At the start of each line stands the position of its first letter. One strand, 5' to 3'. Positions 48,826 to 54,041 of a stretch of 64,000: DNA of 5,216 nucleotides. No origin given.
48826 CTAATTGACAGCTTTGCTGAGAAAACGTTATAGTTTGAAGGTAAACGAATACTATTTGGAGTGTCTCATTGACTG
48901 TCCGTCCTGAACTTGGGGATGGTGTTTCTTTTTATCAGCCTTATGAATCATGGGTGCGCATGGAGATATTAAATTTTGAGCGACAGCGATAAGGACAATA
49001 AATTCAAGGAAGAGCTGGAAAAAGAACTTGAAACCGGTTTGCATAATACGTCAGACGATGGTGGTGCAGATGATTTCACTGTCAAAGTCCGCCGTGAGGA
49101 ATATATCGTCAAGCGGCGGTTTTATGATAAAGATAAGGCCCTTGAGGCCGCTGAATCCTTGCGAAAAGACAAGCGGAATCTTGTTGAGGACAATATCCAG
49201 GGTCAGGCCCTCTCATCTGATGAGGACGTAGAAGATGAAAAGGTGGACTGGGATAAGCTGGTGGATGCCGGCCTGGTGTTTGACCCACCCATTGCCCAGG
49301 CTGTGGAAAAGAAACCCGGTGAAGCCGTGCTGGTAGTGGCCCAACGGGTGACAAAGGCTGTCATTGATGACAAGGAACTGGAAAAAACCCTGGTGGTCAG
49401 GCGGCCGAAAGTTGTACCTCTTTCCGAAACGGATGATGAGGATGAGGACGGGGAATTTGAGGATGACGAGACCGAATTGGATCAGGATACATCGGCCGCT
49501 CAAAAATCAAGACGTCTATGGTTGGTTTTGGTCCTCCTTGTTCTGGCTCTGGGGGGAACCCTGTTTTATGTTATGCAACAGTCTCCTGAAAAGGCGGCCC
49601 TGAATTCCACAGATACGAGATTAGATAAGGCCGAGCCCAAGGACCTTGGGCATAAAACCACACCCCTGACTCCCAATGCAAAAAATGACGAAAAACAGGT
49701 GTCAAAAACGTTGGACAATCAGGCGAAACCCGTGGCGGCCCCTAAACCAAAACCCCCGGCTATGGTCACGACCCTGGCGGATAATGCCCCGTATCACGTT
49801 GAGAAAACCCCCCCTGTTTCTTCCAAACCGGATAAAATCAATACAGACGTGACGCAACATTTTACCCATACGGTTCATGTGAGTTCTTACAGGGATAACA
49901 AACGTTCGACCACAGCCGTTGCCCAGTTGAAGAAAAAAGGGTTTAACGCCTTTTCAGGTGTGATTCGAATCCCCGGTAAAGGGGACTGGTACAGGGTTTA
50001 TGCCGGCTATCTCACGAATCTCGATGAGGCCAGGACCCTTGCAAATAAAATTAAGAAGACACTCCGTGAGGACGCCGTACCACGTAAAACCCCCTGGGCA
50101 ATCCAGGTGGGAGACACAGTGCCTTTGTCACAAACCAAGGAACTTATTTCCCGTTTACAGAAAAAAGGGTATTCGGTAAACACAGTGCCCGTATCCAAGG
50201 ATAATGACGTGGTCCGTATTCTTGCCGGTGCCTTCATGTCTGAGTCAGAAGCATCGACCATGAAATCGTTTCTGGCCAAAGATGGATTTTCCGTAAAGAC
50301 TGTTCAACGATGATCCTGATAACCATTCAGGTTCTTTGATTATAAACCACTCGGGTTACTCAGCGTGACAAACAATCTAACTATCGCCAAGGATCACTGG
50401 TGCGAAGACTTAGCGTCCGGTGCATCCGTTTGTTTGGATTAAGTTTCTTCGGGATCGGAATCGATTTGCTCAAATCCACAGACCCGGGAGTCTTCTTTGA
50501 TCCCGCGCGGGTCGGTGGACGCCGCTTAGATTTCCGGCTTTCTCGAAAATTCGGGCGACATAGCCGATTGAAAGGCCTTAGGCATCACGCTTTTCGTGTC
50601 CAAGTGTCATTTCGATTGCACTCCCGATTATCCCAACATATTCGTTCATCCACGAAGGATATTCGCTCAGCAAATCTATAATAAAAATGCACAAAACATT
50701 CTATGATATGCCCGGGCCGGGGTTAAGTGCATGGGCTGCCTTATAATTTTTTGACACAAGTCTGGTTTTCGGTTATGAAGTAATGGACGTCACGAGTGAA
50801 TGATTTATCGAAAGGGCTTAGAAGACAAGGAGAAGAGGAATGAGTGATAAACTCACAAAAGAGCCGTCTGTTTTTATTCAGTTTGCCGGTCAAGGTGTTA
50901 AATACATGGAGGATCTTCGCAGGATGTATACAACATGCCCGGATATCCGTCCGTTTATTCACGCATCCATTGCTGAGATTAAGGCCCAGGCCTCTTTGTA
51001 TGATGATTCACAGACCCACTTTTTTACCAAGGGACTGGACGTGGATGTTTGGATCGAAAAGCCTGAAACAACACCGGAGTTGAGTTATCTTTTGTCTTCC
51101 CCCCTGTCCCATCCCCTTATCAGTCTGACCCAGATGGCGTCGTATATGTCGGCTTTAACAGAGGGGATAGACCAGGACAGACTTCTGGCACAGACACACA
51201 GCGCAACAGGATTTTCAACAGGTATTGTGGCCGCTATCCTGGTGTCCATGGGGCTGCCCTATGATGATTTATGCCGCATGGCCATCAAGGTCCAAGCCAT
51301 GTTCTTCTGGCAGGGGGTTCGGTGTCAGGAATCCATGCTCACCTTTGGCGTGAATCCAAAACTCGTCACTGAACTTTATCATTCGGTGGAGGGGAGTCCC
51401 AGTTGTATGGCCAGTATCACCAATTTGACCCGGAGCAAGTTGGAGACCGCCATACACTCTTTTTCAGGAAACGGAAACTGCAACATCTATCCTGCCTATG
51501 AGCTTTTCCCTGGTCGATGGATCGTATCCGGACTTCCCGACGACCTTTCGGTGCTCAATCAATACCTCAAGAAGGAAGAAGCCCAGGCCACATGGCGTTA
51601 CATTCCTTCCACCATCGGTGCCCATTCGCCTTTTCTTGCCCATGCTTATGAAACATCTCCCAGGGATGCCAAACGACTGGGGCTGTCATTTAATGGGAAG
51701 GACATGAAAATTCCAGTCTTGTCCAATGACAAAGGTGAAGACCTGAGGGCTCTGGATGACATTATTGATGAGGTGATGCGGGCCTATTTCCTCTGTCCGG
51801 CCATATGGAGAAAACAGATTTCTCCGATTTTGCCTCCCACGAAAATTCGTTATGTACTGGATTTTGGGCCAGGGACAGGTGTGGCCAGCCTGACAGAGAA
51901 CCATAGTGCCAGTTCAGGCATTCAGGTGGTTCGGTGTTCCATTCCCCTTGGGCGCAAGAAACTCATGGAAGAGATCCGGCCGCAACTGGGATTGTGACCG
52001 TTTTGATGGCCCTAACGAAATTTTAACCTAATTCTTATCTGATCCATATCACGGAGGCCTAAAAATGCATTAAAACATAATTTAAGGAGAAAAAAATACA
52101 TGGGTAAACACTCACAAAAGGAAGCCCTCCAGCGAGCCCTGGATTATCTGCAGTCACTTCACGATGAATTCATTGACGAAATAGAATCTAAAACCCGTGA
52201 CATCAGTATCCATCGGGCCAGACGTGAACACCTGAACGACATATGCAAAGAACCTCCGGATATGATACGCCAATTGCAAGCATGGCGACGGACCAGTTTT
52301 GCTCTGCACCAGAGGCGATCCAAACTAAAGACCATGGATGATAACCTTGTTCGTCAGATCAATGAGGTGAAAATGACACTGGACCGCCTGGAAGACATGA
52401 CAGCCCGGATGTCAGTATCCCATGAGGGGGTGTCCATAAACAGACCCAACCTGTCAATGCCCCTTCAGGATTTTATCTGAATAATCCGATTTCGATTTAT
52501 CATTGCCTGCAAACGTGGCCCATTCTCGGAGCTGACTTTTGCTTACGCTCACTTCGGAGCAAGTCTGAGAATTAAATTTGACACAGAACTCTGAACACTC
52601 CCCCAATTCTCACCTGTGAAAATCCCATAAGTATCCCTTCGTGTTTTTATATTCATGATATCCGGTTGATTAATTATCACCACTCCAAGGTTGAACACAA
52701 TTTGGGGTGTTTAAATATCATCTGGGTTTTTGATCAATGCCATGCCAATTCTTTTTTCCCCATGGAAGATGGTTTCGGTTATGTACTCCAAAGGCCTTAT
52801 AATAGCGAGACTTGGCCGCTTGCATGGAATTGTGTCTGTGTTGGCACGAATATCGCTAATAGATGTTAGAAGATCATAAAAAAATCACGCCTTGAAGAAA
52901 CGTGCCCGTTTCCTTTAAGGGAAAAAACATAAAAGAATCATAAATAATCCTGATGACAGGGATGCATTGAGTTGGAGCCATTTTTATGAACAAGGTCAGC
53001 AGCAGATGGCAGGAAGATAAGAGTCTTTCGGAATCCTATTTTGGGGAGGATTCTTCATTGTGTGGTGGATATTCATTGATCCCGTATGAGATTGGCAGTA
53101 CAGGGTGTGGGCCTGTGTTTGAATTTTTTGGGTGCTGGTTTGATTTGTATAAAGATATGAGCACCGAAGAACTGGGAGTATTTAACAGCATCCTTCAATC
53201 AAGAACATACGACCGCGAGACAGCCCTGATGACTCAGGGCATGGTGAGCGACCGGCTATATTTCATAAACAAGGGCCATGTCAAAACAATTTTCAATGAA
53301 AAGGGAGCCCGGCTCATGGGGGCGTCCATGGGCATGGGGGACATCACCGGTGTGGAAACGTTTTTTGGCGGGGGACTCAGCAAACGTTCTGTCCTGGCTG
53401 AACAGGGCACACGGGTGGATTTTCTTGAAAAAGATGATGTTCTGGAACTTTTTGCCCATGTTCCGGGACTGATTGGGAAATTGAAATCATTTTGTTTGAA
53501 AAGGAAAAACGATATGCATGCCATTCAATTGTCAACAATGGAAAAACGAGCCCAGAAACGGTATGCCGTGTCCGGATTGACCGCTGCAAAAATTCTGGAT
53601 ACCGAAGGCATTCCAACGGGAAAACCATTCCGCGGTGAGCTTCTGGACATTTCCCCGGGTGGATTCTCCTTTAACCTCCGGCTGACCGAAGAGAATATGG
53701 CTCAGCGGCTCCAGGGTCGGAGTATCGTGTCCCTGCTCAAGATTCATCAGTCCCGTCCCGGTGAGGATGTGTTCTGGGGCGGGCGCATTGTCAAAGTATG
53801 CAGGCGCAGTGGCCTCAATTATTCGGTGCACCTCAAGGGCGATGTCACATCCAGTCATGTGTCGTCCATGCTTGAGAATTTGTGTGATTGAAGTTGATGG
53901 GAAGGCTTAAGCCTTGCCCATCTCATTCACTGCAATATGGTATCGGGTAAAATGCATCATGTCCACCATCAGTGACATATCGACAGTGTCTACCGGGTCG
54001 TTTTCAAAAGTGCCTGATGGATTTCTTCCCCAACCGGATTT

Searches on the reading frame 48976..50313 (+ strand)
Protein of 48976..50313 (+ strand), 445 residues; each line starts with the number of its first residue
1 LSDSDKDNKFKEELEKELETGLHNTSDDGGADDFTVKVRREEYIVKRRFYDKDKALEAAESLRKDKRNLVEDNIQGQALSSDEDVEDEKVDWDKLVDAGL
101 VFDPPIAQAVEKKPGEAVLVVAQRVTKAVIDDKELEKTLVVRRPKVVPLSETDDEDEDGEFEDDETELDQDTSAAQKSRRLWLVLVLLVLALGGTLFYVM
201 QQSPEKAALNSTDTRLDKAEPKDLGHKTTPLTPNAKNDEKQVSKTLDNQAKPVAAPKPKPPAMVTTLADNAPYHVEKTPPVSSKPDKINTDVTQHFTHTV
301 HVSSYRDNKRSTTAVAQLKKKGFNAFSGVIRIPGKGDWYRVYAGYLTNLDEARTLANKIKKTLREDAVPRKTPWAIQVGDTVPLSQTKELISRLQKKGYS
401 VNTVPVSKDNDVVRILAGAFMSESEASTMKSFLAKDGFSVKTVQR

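Call 57: search_protein_families(library=pfam, proteins=[window:48976-50313:+], max_evalue=0.0001)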
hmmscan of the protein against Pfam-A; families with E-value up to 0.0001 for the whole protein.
window:48976-50313:+ (445 aa): 1 family
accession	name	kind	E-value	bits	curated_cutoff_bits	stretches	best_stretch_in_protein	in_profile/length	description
PF05036.18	SPOR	-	2.1e-22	79.7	21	2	297-362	4-68/76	SPOR domain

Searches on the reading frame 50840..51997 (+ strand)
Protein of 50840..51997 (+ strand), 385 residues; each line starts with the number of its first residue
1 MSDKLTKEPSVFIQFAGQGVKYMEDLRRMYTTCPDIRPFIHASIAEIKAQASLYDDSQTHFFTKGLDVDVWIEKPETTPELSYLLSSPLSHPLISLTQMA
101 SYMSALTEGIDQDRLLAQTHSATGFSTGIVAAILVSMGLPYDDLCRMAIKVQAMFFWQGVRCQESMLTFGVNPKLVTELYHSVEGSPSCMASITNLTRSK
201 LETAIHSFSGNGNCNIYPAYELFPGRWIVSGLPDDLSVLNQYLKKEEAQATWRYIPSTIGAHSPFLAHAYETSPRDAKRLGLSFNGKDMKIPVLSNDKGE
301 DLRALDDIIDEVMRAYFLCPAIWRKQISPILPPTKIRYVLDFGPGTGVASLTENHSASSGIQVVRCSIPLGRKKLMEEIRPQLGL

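Call 57: search_protein_families(library=pfam, proteins=[window:50840-51997:+], max_evalue=0.0001)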
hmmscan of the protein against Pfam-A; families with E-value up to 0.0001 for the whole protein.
window:50840-51997:+ (385 aa): 1 family
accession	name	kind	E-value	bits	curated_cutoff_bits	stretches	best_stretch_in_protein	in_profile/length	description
PF16073.10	SAT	-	9.8e-18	65.1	22.8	1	14-249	2-224/239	Starter unit:ACP transacylase in aflatoxin biosynthesis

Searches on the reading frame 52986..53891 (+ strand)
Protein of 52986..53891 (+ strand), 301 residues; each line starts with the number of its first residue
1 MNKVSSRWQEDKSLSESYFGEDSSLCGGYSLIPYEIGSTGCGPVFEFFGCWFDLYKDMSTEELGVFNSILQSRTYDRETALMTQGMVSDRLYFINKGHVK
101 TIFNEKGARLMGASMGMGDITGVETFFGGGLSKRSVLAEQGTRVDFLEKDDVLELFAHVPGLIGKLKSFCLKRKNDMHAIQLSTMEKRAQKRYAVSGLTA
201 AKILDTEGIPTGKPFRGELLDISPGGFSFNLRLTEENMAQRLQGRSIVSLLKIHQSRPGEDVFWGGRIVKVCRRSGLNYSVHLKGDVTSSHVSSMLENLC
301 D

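Call 57: search_protein_families(library=pfam, proteins=[window:52986-53891:+], max_evalue=0.0001)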
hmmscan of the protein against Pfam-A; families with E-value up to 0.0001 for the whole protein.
window:52986-53891:+ (301 aa): 1 family
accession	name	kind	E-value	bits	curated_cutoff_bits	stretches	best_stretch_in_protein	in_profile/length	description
PF00027.35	cNMP_binding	-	4.1e-09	36.7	27.5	1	73-157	2-87/89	Cyclic nucleotide-binding domain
